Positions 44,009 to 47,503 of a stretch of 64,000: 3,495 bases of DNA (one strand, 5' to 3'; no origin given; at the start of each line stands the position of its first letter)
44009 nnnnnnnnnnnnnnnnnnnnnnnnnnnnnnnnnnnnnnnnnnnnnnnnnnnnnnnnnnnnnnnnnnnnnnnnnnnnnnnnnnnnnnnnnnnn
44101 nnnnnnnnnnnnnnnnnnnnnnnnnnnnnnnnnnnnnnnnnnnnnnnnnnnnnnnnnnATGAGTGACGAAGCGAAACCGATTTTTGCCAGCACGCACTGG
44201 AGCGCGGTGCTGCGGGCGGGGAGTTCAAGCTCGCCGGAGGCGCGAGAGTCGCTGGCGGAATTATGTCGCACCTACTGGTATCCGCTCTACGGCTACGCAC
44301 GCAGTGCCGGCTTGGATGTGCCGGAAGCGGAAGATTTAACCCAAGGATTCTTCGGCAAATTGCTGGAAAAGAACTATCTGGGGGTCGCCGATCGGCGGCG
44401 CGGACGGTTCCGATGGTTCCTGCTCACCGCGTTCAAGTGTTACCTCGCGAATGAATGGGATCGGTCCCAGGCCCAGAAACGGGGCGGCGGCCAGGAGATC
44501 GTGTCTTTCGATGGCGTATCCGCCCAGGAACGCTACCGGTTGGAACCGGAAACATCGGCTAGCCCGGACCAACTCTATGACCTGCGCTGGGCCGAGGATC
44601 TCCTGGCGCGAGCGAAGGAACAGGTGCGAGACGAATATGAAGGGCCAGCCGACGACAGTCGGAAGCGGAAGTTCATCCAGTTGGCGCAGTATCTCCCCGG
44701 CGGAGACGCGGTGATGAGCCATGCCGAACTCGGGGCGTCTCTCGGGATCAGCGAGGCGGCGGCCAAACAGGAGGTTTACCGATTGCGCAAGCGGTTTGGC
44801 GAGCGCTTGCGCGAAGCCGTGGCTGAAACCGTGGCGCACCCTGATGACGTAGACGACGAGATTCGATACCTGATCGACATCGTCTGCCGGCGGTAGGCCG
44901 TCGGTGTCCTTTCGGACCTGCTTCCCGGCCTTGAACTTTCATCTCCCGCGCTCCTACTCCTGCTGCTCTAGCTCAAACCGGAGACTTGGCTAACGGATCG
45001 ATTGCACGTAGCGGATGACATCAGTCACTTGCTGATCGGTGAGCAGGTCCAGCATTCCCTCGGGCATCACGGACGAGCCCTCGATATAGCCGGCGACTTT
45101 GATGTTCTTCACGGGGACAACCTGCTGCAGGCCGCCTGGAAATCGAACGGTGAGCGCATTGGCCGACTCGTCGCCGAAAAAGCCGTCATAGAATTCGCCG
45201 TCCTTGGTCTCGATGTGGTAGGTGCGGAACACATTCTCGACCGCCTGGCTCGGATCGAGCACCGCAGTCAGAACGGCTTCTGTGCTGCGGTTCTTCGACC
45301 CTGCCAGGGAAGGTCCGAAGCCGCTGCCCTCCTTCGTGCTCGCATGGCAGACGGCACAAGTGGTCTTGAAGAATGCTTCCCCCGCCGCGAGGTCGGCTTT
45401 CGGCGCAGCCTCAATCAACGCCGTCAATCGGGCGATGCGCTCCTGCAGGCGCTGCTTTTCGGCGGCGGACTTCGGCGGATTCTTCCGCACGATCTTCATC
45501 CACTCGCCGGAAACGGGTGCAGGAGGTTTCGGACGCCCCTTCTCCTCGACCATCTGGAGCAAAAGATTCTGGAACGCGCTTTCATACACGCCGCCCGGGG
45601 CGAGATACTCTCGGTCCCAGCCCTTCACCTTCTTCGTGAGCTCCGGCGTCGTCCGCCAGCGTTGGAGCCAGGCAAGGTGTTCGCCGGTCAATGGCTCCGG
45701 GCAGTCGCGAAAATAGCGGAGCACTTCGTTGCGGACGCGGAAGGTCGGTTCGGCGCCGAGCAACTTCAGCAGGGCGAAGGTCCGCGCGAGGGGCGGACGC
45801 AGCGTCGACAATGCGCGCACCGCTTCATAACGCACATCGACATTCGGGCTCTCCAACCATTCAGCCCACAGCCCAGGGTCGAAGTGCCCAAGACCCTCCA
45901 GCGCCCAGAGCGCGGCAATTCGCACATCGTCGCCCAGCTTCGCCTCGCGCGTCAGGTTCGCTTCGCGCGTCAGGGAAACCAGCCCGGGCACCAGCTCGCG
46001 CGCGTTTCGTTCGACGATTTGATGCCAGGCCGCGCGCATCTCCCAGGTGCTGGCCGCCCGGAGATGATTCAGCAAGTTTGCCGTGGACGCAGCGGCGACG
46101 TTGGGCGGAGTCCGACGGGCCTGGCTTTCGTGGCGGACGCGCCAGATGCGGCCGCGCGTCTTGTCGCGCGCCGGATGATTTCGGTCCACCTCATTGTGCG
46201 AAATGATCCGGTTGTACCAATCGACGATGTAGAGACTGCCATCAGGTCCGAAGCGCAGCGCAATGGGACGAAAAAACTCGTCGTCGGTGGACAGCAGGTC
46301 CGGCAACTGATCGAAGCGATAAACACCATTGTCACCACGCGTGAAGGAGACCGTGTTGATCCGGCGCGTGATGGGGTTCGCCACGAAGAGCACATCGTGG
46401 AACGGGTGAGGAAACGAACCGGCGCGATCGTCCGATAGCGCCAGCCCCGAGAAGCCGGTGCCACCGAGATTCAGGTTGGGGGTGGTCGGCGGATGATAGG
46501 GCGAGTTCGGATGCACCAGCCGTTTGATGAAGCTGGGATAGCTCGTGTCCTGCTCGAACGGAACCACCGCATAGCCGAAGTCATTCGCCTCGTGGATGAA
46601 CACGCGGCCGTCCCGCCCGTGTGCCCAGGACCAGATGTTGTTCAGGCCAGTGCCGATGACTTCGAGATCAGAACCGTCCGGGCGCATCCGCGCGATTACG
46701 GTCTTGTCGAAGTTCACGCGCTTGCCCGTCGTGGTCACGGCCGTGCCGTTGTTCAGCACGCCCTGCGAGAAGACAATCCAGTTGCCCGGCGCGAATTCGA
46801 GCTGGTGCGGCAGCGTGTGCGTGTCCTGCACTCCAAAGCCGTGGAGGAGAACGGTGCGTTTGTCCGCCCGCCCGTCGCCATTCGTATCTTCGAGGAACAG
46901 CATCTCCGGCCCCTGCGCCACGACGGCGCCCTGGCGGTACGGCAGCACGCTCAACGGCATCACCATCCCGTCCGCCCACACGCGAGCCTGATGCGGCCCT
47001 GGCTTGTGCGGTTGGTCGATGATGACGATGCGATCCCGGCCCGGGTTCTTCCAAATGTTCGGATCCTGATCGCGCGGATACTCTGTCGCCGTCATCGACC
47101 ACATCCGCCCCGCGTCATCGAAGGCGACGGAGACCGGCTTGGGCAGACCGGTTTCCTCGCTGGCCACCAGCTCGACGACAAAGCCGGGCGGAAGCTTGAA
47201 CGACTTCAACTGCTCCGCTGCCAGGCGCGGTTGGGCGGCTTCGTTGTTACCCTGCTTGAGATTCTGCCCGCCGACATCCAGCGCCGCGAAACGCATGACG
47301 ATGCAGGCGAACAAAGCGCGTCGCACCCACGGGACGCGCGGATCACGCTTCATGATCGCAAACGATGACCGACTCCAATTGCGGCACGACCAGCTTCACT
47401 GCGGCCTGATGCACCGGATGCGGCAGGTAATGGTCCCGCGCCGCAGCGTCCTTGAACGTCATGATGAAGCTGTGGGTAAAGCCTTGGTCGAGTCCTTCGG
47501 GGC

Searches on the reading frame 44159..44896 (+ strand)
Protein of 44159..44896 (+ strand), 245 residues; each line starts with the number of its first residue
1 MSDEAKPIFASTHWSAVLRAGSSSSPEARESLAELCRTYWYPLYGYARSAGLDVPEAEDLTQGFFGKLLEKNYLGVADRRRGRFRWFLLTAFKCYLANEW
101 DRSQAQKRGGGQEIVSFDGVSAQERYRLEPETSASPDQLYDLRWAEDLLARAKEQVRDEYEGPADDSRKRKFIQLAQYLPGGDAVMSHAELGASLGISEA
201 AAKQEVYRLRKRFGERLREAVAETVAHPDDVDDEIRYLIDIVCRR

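Call 9: search_protein_families(library=pfam, proteins=[window:44159-44896:+], max_evalue=0.01)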
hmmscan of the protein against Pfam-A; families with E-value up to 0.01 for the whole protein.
window:44159-44896:+ (245 aa): 1 family
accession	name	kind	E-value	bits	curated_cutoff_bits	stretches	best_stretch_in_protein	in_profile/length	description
PF07638.17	Sigma70_ECF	-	0.0028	18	21.1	0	86-217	77-183/185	ECF sigma factor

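Call 37: search_protein_families(library=ncbifam, proteins=[window:44159-44896:+], max_evalue=0.01)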
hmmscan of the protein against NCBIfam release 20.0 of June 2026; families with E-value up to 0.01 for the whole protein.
window:44159-44896:+ (245 aa): 4 families
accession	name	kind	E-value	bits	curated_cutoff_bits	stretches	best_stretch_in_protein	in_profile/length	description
TIGR02937.1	sigma70-ECF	superfamily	2.6e-06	27.1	42.9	1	31-215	2-163/165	sigma-70 family RNA polymerase sigma factor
NF009172.0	PRK12519.1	subfamily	0.003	17.1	222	1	31-90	30-86/194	RNA polymerase sigma factor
NF010500.0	PRK13919.1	subfamily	0.0048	17.1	226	0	30-104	23-95/186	putative RNA polymerase sigma E protein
TIGR02950.1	SigM_subfam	subfamily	0.0078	16.1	147.95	0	32-68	2-38/159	RNA polymerase sigma factor, SigM family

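Call 38: search_solved_structures(query=window:44159-44896:+, max_evalue=1)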
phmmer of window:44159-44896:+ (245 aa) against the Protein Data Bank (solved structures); distinct sequences matched with E-value up to 1: 1.
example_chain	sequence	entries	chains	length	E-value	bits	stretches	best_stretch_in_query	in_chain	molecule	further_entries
9cc5_A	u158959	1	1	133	0.033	17.1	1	193-239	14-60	Amylin-NHO-22 Binder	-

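Call 71: predict_structure(protein=window:44159-44896:+)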
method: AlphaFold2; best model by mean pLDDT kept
length: 245 residues; sequences in the alignment: 1
mean_pLDDT: 47.7   pTM: 0.46
mean pLDDT of the five models: 47.7, 43.9, 41.9, 40.1, 38.9
residues with pLDDT >= 90: 0; 70-90: 25; 50-70: 52; < 50: 168
segments of 3 or more residues with pLDDT < 50: 1-145, 180-182, 226-245
pLDDT, mean of each block of 10 residues (from residue 1): 28 34 42 43 41 41 43 37 44 44 37 31 31 34 51 71 65 65 60 80 70 64 49 44 38
secondary structure, 60 per line:
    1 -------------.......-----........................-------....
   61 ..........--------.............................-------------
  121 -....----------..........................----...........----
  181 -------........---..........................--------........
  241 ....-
elements in order: H14-20 H26-49 H57-70 H79-107 H122-125 H136-161 H166-176 H188-195 H199-224 H233-244

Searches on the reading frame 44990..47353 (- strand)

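Call 9: search_protein_families(library=pfam, proteins=[window:44990-47353:-], max_evalue=0.01)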
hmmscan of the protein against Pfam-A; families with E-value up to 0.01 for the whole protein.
window:44990-47353:- (787 aa): 5 families
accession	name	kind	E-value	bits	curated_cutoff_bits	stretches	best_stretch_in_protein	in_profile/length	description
PF23500.1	DUF7133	-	7.2e-65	220.2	27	1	47-409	4-384/385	Domain of unknown function (DUF7133)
PF00034.26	Cytochrom_C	-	1.5e-08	36.3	21.3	1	656-706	2-53/90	Cytochrome c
PF13442.11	Cytochrome_CBB3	-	1.3e-06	29.1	27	1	653-698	1-41/68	Cytochrome C oxidase, cbb3-type, subunit III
PF13646.12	HEAT_2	-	0.00012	22.7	27.7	1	475-545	14-84/88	HEAT repeats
PF02985.28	HEAT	-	0.0069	17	23.5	0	498-518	7-27/31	HEAT repeat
